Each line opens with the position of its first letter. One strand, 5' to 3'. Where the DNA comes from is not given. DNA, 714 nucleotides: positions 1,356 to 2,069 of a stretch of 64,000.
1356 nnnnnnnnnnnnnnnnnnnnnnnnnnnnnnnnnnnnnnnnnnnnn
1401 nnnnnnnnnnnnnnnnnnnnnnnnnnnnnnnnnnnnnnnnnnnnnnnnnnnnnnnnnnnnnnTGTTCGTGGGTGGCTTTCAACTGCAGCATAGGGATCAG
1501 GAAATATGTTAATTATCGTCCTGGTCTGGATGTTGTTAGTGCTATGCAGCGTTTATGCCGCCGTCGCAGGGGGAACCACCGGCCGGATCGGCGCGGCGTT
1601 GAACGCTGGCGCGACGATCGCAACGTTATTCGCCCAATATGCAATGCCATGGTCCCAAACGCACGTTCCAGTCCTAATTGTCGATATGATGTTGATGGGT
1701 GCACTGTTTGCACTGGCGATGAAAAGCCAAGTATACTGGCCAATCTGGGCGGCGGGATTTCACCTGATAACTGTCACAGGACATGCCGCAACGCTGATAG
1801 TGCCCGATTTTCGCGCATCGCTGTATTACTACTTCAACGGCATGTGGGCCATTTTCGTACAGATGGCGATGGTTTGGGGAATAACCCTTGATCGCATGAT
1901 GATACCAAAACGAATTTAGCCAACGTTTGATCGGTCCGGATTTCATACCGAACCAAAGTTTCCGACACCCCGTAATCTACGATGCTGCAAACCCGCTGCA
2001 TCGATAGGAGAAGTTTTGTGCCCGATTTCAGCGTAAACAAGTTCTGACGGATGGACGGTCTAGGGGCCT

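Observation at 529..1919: Three-gene module (membrane-anchored LuxR, Cys-Pro-tailed small protein, small membrane protein): candidate peptide-signalling system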

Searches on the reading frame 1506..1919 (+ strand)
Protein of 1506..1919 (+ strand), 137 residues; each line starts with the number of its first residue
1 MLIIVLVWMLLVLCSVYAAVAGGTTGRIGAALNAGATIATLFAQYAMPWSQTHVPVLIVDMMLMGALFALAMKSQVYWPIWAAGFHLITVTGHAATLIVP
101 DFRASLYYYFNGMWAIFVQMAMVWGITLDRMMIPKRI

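Call 4: search_protein_families(library=pfam, proteins=[window:1506-1919:+], max_evalue=0.1)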
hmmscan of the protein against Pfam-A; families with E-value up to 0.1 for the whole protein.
window:1506-1919:+ (137 aa): 0 families

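Call 5: search_protein_families(library=ncbifam, proteins=[window:1506-1919:+], max_evalue=0.1)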
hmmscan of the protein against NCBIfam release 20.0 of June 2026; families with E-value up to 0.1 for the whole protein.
window:1506-1919:+ (137 aa): 0 families

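Call 9: find_homologous_proteins(query=window:1506-1919:+, max_evalue=0.01)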
Query window:1506-1919:+ (137 aa): 79 proteins with E <= 0.01 among 101 candidates.
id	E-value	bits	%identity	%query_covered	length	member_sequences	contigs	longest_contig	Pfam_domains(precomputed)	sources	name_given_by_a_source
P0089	1.5e-81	289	99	100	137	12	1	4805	-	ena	-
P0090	4.5e-78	278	93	100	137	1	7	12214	-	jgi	jgi:hypothetical protein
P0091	4.7e-75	268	91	100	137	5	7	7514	-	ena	-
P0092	5.6e-74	265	89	100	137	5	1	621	-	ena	-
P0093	4.2e-73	262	90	100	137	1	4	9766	-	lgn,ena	-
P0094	4.9e-73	262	88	100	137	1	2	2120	-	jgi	jgi:hypothetical protein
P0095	6.0e-73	261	88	100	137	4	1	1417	-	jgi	jgi:hypothetical protein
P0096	6.2e-73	261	88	100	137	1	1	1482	-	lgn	-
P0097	7.0e-73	261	88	100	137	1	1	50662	-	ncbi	-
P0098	1.1e-72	261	86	100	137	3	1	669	-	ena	-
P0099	1.4e-72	260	88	100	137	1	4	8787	-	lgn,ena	-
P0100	1.9e-72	260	86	100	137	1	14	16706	-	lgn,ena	-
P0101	3.1e-72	259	87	100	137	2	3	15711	-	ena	-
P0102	3.9e-72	259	88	99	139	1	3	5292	-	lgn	-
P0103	4.1e-72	259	86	100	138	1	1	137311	-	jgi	jgi:hypothetical protein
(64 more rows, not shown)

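Call 12: find_related_loci(query=A2, collection=genome_contigs, flank=10000)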
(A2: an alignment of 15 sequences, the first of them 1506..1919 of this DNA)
Query A2 (137 aa) in genome_contigs; peptide patterns used: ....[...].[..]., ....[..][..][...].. (x = any residue, [..] = any of these).
38 stretches matched a pattern; 8 encode a relative of the query (tblastn E <= 1e-3); 8 distinct loci.
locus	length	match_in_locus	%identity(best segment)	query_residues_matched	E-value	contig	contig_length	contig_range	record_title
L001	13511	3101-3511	88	1-137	2e-79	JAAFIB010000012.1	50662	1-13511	MAG: Sphingomonadales bacterium isolate bin78.metabat.ball.208 WN_Sphingomonadales_1_scaffold_12, whole genome shotgun s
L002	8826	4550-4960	85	1-137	3e-77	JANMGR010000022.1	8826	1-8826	MAG: Sphingomonadales bacterium isolate OTE_70_metabat_407 OTE_70_k141_11208, whole genome shotgun sequence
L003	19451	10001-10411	87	1-137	5e-77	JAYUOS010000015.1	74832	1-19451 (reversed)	MAG: Sphingomonadales bacterium isolate GL104_DN_metabinner_1 GL104_DN_metabinner_1_14, whole genome shotgun sequence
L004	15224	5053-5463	85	1-137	2e-71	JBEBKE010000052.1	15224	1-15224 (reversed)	MAG: Sphingorhabdus sp. isolate TF_16 NODE_1549_length_15224_cov_52.603504, whole genome shotgun sequence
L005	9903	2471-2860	74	1-130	2e-62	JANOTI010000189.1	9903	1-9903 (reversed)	MAG: Sphingomonadales bacterium isolate VAR_39_metabat_317 VAR_39_k141_5456063, whole genome shotgun sequence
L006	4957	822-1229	72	1-136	5e-60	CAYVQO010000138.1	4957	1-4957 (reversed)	MAG TPA_asm: uncultured Sphingorhabdus sp. isolate binchicken_co214_342 genome assembly, contig: NODE_24211_length_4957_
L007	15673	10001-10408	68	1-136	4e-58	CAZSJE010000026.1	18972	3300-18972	MAG TPA_asm: uncultured Sphingorhabdus sp. isolate binchicken_co367_86 genome assembly, contig: NODE_981_length_18972_co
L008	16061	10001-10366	69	14-135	5e-49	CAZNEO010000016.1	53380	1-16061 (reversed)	MAG TPA_asm: uncultured Sphingorhabdus sp. isolate binchicken_co214_107 genome assembly, contig: NODE_414_length_53380_c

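Call 29: predict_structure(alignment_id=A4)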
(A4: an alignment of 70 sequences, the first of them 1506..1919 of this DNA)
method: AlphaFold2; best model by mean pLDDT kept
length: 137 residues; sequences in the alignment: 70
mean_pLDDT: 87.6   pTM: 0.81
mean pLDDT of the five models: 87.6, 87.1, 86.4, 83.3, 82.5
residues with pLDDT >= 90: 77; 70-90: 50; 50-70: 8; < 50: 2
segments of 3 or more residues with pLDDT < 50: none
pLDDT, mean of each block of 10 residues (from residue 1): 84 95 95 94 85 88 97 93 92 86 72 83 92 64
secondary structure, 60 per line:
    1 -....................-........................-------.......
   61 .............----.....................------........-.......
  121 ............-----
elements in order: H2-21 H23-46 H54-73 H78-98 H105-112 H114-132
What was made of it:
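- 1506..1919 (+): g3: 137-aa integral membrane protein with five helices, predicted N-out/C-in. Conserved cytoplasmic-face motifs GGxxGR (1569-1586), YWPIW (1734-1748) and LDR (1884-1895); membrane-embedded Asp60. AF2 pLDDT 87.6 (call 29).
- Checked: g3: 137 aa. The AF2 model (pLDDT 87.6) is essentially all membrane helices (call 29).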

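Call 32: fold_search(model_id=the predicted structure, library=pdb)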
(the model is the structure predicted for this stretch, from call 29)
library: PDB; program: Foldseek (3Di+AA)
matches with E <= 10: 85; with E <= 0.001: 0
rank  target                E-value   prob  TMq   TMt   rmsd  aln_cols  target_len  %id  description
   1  4o6y_B                1.5e+00  0.23  0.35  0.26   8.6       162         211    9  Crystal Structure of Cytochrome b561 (released 2014-02-05)
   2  4o7g_A                1.8e+00  0.21  0.36  0.27   8.2       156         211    9  Crystal Structure of Ascorbate-bound Cytochrome b561, crystal soaked in 1 M L-ascorbate for 40 minutes (released 2014-02-05)
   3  6c6l_E                1.9e+00  0.12  0.27  0.24  12.2       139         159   15  Yeast Vacuolar ATPase Vo in lipid nanodisc (released 2018-03-21)
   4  6o7t_h                1.9e+00  0.06  0.19  0.18  13.7       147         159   12  Saccharomyces cerevisiae V-ATPase Vph1-VO (released 2019-04-03)
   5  6o7u_m                2.3e+00  0.08  0.25  0.23  13.1       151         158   12  Saccharomyces cerevisiae V-ATPase Stv1-VO (released 2019-04-03)
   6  8qt6                  2.5e+00  0.28  0.46  0.19   9.0       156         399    8  Cryo-EM structure of Streptococcus pneumoniae NADPH oxidase (released 2024-07-24)
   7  9nnf_A                2.7e+00  0.25  0.43  0.42   5.8       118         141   16  Cryo-EM structure of a de-novo designed binder NY1-B04 in complex with HLA-A*02:01 and NY-ESO-1-derived peptide SLLMWI (released 2025-07-23)
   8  4o6y_A                2.7e+00  0.13  0.33  0.25   8.6       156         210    9  Crystal Structure of Cytochrome b561 (released 2014-02-05)
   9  8fed_K                2.8e+00  0.15  0.31  0.30  10.8       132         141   15  Structure of Mce1-LucB complex from Mycobacterium smegmatis (Map1) (released 2023-02-22)
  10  7f67_C                3.3e+00  0.10  0.30  0.16  10.9       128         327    8  eIF2B-SFSV NSs-2-eIF2 (released 2021-12-01)
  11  6vq6_g                3.3e+00  0.05  0.21  0.21  12.8       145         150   13  Mammalian V-ATPase from rat brain - composite model of rotational state 1 bound to ADP and SidK (built from focused re (released 2020-03-18)
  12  7kzx_A                3.6e+00  0.06  0.25  0.15  11.0       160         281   13  Cryo-EM structure of YiiP-Fab complex in Apo state (released 2021-01-06)
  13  3b29                  3.6e+00  0.04  0.19  0.19  10.9       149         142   13  Human leukotriene C4 synthase in complex with dodecyl-beta-D-selenomaltoside (released 2011-12-14)
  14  4g7v_S                3.8e+00  0.12  0.34  0.34   7.9       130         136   15  Crystal structure of voltage sensing domain of Ci-VSP with fragment antibody (R217E, 2.5 A) (released 2014-02-05)
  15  6yue                  4.0e+00  0.13  0.38  0.26  14.7       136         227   12  Fragment of nitrate/nitrite sensor histidine kinase NarQ (R50S variant) (released 2020-05-06)
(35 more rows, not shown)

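Call 64: search_protein_families(library=padloc, proteins=[window:1506-1919:+], max_evalue=0.1)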
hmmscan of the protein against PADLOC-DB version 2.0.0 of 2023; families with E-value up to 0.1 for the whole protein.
window:1506-1919:+ (137 aa): 0 families

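Call 66: find_homologous_proteins(query=A7, max_evalue=0.01)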
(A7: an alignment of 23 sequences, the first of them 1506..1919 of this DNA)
Query A7 (23 sequences) (137 aa, profile of the alignment): 134 proteins with E <= 0.01 among 5055 candidates; the best 120 are listed.
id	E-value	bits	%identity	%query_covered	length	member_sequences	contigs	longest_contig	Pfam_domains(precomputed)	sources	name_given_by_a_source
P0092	6.9e-39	151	89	100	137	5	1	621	-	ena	-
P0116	8.1e-39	151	77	99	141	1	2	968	-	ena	-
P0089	1.5e-38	150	99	100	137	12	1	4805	-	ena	-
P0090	2.9e-38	149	93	100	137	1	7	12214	-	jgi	jgi:hypothetical protein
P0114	3.5e-38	149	74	99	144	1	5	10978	-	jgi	jgi:hypothetical protein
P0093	3.6e-38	148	90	100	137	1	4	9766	-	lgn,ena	-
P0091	4.2e-38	148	91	100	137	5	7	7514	-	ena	-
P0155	5.0e-38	148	65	99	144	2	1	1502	-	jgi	jgi:hypothetical protein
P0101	6.5e-38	148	87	100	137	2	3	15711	-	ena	-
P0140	8.8e-38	147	73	96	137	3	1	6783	-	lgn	-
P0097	9.6e-38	147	88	100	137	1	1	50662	-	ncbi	-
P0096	9.8e-38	147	88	100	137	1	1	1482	-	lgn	-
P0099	1.1e-37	147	88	100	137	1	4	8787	-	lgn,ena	-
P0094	1.2e-37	147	88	100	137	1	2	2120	-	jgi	jgi:hypothetical protein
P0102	1.5e-37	146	88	99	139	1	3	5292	-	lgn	-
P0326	4.9e-34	135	22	93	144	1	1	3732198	-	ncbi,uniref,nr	ncbi:hypothetical protein L7H23_06610 [Sphingopyxis sp. BSN-002]|uniref:hypothetical protein n=1 Tax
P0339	3.5e-30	123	25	95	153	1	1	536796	-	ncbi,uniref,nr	ncbi:hypothetical protein OLX02_08690 [Novosphingobium sp. KCTC 2891]|uniref:hypothetical protein n=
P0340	3.6e-30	123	29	78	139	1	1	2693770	-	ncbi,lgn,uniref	ncbi:hypothetical protein [Qipengyuania sp. JC766]|uniref:hypothetical protein n=1 Tax=Qipengyuania 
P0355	7.8e-28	115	30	34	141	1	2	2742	-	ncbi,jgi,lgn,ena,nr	ncbi:MAG: hypothetical protein MK186_14245 [Henriciella sp.]|jgi:hypothetical protein|nr:hypothetica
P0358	6.3e-26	109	27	94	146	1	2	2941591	-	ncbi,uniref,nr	ncbi:hypothetical protein GRI62_10335 [Erythrobacter arachoides]|uniref:Uncharacterized protein n=1 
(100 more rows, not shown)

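Call 67: find_encoding_contigs(protein=P0355, flank=6000, max_places=3)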
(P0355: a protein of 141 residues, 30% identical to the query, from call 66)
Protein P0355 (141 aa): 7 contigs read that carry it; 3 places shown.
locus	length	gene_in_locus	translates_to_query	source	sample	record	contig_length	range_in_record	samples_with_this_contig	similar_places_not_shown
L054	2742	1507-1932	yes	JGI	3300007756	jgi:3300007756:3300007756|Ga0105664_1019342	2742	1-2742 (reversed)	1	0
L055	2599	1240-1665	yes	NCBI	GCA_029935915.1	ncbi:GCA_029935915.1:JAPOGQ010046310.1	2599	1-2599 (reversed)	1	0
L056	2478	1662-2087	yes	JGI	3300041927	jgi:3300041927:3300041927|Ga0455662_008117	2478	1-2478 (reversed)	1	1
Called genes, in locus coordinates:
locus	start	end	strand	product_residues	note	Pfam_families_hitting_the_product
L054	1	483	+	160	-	?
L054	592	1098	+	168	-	PF00196:GerE, PF08281:Sigma70_r4_2, PF13384:HTH_23 (weak)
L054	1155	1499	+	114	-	-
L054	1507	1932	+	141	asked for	-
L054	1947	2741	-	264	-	?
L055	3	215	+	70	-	?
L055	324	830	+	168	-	PF00196:GerE, PF08281:Sigma70_r4_2, PF13384:HTH_23 (weak)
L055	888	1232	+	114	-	-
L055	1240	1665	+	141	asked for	-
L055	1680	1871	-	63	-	-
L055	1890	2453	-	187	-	PF01161:PBP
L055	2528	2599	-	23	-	?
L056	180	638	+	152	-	PF10881:DUF2726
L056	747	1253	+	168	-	PF00196:GerE, PF08281:Sigma70_r4_2, PF13384:HTH_23 (weak)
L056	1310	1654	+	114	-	-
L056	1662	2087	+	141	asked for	-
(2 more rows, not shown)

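Call 68: find_encoding_contigs(protein=P0326, flank=7000, max_places=2)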
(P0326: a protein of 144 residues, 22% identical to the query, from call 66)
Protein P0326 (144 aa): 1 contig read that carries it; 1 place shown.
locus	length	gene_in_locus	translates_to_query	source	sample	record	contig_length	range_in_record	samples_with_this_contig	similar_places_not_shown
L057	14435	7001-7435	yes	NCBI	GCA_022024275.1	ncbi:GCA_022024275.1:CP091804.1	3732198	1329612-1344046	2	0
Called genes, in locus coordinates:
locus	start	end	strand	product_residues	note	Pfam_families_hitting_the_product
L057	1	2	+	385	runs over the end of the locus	PF09832:DUF2059 (weak)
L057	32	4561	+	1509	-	PF00310:GATase_2, PF04898:Glu_syn_central, PF01645:Glu_synthase, PF01493:GXGXG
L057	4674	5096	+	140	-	-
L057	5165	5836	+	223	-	PF02798:GST_N, PF13417:GST_N_3, PF13409:GST_N_2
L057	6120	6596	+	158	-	PF08281:Sigma70_r4_2, PF13384:HTH_23 (faint), PF00196:GerE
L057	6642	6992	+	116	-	-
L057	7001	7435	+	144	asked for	-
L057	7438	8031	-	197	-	PF18899:DUF5655 (weak), PF08818:DUF1801, PF13376:OmdA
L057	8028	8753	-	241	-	PF05401:NodS (weak), PF13489:Methyltransf_23, PF08003:Methyltransf_9 (weak), PF05175:MTS (weak), PF13847:Methyltransf_31, PF08241:Methyltransf_11, PF08242:Methyltransf_12, PF13649:Methyltransf_25, +2 more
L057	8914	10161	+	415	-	PF00696:AA_kinase, PF01842:ACT, PF22468:ACT_9 (weak), PF13840:ACT_7, PF01842:ACT (weak), PF22468:ACT_9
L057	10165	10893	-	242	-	-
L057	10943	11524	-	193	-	PF04279:IspA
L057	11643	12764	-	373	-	PF25917:BSH_RND (weak), PF25919:BSH_CusB (weak), PF25963:Beta-barrel_AAEA (weak)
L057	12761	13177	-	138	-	PF13622:4HBT_3 (weak), PF03061:4HBT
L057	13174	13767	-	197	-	PF00440:TetR_N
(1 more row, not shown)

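Call 69: find_encoding_contigs(protein=P0358, flank=7000, max_places=2)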
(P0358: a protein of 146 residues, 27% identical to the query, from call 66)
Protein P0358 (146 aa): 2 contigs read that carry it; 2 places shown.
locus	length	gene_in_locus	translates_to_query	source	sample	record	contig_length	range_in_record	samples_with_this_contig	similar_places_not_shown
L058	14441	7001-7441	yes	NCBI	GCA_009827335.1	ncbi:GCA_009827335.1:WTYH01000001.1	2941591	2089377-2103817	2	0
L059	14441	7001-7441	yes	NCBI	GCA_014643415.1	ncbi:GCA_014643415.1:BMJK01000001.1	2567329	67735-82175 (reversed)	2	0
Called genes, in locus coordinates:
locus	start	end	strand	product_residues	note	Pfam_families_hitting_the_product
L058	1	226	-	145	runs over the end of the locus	-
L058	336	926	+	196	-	-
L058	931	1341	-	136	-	PF20101:DUF6491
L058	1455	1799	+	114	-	PF06127:Mpo1-like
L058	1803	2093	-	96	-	-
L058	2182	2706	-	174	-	-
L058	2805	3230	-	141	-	PF09619:YscW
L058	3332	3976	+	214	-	PF10881:DUF2726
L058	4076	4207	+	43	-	-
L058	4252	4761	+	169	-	PF02639:DUF188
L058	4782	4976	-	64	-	-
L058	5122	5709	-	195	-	PF02469:Fasciclin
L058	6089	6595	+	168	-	PF00196:GerE, PF08281:Sigma70_r4_2 (faint)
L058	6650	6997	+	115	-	-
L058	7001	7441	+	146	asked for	-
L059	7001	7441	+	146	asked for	-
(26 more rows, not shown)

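Call 90: search_protein_families(library=pfam, alignment_id=A7, max_evalue=1)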
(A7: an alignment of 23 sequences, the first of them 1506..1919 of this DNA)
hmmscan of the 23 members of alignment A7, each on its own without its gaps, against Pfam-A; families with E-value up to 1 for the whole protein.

A. member 1, window:1506-1919:+ (137 aa): 0 families

B. families by the number of members that match (of 23 scanned): 12 families
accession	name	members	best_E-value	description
PF02322.20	Cyt_bd_oxida_II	2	0.075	Cytochrome bd terminal oxidase subunit II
PF03649.18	UPF0014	1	0.0026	Uncharacterised protein family (UPF0014)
PF01169.24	GDT1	1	0.0092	Divalent cation/proton antiporter GDT1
PF06900.16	DUF1270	1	0.035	Protein of unknown function (DUF1270)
PF10101.14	DUF2339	1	0.041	Predicted membrane protein (DUF2339)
PF13515.12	FUSC_2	1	0.27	Fusaric acid resistance protein-like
PF14494.11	DUF4436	1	0.3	Domain of unknown function (DUF4436)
PF02405.21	MlaE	1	0.67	Permease MlaE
PF00032.22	Cytochrom_B_C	1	0.72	Cytochrome b(C-terminal)/b6/petD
PF14329.11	DUF4386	1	0.88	Domain of unknown function (DUF4386)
PF10808.13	DUF2542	1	0.99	Protein of unknown function (DUF2542)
PF09925.14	DUF2157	1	0.99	Predicted membrane protein (DUF2157)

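Call 92: find_encoding_contigs(protein=P0339, flank=6000, max_places=1)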
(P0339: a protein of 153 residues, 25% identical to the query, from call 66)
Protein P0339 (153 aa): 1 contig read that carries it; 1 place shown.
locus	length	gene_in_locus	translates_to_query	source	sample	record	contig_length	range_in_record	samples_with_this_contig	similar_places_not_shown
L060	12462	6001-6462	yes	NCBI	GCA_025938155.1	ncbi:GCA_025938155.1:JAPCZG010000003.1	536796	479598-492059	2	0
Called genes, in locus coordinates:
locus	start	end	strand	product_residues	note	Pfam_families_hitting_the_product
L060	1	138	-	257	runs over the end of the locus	PF00459:Inositol_P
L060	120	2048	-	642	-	PF00009:GTP_EFTU, PF01926:MMR_HSR1 (faint), PF03144:GTP_EFTU_D2, PF22594:GTP-eEF1A_C, PF01583:APS_kinase, PF13671:AAA_33 (weak)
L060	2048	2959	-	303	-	PF01507:PAPS_reduct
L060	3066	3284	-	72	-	-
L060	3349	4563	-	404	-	PF00764:Arginosuc_synth, PF20979:Arginosuc_syn_C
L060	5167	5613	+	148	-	PF13384:HTH_23 (weak), PF00196:GerE, PF08281:Sigma70_r4_2, PF13518:HTH_28 (faint), PF13936:HTH_38 (faint)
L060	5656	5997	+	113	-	-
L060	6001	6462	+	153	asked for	-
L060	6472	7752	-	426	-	PF02353:CMAS, PF05175:MTS (weak), PF13489:Methyltransf_23, PF08241:Methyltransf_11, PF08242:Methyltransf_12, PF13649:Methyltransf_25, PF13847:Methyltransf_31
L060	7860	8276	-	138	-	PF13441:Gly-zipper_YMGG (weak), PF05433:Rick_17kDa_Anti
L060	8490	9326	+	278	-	PF02567:PhzC-PhzF, PF05544:Pro_racemase (faint)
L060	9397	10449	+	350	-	-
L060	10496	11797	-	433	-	PF21016:RlmN_N, PF04055:Radical_SAM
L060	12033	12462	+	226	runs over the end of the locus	PF13505:OMP_b-brl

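Call 93: find_encoding_contigs(protein=P0340, flank=6000, max_places=1)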
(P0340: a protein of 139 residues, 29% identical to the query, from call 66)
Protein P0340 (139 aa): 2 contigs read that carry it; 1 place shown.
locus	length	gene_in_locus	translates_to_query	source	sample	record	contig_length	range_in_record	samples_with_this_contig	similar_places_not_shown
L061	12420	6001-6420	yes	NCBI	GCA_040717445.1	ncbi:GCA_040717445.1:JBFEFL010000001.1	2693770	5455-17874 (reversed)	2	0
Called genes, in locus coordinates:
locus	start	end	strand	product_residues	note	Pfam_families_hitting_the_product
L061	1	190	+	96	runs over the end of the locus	PF04248:NTP_transf_9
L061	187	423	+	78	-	PF11625:DUF3253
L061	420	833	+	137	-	PF13564:DoxX_2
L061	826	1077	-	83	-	PF02201:SWIB, PF26291:SWIB_eIF2D (weak)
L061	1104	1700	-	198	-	PF01161:PBP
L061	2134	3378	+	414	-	PF03572:Peptidase_S41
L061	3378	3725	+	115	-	PF06127:Mpo1-like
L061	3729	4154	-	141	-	-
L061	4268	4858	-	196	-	PF02469:Fasciclin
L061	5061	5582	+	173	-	PF00196:GerE, PF04545:Sigma70_r4 (weak), PF08281:Sigma70_r4_2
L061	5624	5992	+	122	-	-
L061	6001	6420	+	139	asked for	-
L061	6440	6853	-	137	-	PF20101:DUF6491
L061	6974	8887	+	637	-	PF18651:CshA_NR2, PF20674:SpaA_3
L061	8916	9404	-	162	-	PF02482:Ribosomal_S30AE (weak)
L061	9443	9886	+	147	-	-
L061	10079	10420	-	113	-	-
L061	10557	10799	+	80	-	PF09834:DUF2061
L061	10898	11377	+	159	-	PF02639:DUF188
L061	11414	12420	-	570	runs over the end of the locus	-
